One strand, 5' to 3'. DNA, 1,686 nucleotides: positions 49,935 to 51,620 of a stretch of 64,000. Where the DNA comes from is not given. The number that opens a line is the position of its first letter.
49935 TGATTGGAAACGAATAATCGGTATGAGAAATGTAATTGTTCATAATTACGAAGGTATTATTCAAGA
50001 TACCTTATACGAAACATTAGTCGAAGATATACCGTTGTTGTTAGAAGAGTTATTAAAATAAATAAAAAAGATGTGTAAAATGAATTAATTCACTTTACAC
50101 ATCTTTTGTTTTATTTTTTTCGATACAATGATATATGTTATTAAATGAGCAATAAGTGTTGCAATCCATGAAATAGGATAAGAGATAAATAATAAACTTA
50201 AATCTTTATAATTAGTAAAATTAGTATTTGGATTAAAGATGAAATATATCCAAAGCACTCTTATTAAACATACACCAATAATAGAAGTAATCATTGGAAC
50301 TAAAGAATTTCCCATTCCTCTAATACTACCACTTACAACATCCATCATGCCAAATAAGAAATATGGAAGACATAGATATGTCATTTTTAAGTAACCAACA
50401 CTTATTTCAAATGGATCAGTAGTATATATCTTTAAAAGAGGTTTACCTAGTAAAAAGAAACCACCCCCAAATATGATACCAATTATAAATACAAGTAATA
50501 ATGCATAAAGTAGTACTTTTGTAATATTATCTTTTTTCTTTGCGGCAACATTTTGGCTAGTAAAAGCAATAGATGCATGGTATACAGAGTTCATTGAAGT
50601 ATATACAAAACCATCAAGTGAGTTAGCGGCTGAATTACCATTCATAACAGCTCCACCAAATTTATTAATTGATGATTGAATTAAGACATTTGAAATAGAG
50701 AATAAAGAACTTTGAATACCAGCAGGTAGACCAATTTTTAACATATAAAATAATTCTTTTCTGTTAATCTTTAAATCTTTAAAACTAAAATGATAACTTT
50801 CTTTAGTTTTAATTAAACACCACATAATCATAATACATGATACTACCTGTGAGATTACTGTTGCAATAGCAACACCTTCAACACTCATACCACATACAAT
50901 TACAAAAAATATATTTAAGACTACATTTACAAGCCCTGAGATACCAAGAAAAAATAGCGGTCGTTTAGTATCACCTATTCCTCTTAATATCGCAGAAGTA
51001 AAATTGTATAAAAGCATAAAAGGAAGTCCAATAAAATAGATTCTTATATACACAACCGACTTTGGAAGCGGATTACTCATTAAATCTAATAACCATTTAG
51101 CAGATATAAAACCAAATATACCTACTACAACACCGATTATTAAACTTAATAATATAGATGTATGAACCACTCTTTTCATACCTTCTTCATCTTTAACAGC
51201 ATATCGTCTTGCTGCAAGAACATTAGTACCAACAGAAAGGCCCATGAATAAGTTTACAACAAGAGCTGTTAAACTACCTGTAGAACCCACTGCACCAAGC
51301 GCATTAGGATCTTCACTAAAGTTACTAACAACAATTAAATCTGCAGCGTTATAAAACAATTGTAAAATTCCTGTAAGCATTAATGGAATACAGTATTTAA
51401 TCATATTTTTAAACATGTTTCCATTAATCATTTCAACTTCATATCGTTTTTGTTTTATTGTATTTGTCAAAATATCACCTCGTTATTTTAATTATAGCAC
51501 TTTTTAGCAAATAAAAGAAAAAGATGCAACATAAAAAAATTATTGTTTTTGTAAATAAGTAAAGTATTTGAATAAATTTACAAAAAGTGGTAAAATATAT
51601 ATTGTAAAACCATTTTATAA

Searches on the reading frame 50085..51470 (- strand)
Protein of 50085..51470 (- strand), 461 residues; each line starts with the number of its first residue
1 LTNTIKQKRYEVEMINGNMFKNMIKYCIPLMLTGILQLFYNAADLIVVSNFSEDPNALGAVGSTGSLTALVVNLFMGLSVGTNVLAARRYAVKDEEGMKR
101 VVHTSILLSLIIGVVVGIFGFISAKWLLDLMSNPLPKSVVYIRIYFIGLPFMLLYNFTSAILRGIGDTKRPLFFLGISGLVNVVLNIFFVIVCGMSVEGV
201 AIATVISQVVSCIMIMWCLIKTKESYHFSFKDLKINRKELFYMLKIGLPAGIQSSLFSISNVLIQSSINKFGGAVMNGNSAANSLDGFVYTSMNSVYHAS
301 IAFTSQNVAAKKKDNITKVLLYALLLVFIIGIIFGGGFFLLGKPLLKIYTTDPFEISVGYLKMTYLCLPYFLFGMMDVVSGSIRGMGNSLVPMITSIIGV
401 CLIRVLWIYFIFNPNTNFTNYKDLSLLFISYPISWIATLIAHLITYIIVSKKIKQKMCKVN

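Call 93: search_protein_families(library=ncbifam, proteins=[window:50085-51470:-], max_evalue=0.0001)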
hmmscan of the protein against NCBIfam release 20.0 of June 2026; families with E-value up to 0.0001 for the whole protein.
window:50085-51470:- (461 aa): 11 families
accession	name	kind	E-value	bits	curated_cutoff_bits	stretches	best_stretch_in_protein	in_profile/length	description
TIGR00797.1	matE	subfamily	2.7e-60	204.4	147.4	1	29-411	1-384/396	MATE family efflux transporter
NF041801.1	MATE_SolL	equivalog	1.3e-22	80.3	780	1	11-447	10-444/458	solanimycin export family MATE transporter SolL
NF052396.1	MATE_WgkD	equivalog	5.1e-21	75.2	510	1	20-436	2-413/428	tryglysin-associated MATE efflux transporter WgkD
NF007562.1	PRK10189.1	equivalog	2.9e-17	62.6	465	1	19-326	25-342/470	EmmdR/YeeO family multidrug/toxin efflux MATE transporter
NF000131.1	MATE_multi_MepA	equivalog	9.7e-14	51.4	850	1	17-447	12-436/451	multidrug efflux MATE transporter MepA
NF007690.0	PRK10367.1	equivalog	2.5e-13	49.7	409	1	21-350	9-341/441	MATE family efflux transporter DinF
NF007130.1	PRK09575.1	equivalog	6e-11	42.2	445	1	20-454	5-432/435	MATE family efflux transporter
NF045578.1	export_MbnM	equivalog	2.4e-10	40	285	1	29-224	8-201/410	methanobactin export MATE transporter MbnM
NF041503.1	WZX_like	subfamily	2.3e-07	30.2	300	1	106-401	98-386/429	O-unit flippase-like protein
NF000217.1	MATE_multi_FepA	equivalog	1.5e-06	27.6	900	1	21-271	15-265/443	multidrug efflux MATE transporter FepA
TIGR02900.1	spore_V_B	equivalog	2e-06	26.8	372.3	1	5-266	209-474/488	stage V sporulation protein B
